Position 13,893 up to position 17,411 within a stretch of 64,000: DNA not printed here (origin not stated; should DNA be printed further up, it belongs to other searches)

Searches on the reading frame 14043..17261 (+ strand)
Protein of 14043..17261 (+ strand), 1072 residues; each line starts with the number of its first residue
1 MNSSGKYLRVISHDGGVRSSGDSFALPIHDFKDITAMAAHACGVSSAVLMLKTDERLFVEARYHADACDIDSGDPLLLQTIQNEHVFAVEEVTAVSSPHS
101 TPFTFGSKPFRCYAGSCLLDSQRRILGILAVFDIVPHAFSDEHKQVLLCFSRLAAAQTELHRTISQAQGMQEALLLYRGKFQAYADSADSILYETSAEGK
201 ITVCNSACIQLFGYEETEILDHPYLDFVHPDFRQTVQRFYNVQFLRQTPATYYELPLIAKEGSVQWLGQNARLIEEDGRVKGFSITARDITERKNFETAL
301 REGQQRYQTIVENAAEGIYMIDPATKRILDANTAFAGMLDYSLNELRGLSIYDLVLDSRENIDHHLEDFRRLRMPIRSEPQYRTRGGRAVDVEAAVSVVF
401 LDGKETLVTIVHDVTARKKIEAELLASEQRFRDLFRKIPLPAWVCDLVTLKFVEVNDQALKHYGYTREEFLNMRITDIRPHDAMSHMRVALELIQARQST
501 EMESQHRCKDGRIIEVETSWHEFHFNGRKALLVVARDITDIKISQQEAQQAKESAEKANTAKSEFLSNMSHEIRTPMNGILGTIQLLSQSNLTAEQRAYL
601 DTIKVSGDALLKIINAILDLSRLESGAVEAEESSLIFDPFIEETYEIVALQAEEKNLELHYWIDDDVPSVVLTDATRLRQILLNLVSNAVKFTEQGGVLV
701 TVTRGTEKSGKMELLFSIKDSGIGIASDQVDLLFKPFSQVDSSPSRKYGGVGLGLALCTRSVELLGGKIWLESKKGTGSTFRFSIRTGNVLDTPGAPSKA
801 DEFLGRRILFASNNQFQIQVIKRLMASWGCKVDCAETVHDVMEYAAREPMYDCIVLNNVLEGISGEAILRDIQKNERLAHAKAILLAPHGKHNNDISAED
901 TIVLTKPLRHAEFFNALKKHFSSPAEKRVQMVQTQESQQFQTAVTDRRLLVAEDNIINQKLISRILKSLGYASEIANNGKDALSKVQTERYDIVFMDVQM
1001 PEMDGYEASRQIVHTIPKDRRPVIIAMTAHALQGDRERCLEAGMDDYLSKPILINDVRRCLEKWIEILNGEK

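Call 93: search_protein_families(library=pfam, proteins=[window:14043-17261:+], max_evalue=0.001)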
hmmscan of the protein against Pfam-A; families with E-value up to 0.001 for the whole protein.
window:14043-17261:+ (1072 aa): 9 families
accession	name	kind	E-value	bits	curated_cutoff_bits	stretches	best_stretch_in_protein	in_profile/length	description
PF00072.30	Response_reg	-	2.7e-34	118.1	30.2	2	950-1058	2-107/111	Response regulator receiver domain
PF13426.13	PAS_9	-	2e-33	115.2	27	3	189-292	2-103/103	PAS domain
PF00989.32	PAS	-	5.9e-30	104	22.6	3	181-290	3-113/113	PAS fold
PF02518.31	HATPase_c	-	1.8e-28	99.7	26.4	1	674-786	2-108/111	Histidine kinase-, DNA gyrase B-, and HSP90-like ATPase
PF00512.31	HisKA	-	2.7e-22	79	26.9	1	561-626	1-66/66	His Kinase A (phospho-acceptor) domain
PF13188.13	PAS_8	-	7.5e-21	73.7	21.8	2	305-367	1-59/65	PAS domain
PF08448.16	PAS_4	-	4.9e-20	72.2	23.1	2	186-294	2-109/110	PAS fold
PF08447.18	PAS_3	-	1.1e-18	67.6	25.6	2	202-283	2-85/89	PAS fold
PF14598.12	PAS_11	-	7e-06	26.4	25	0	449-523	11-86/109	PAS domain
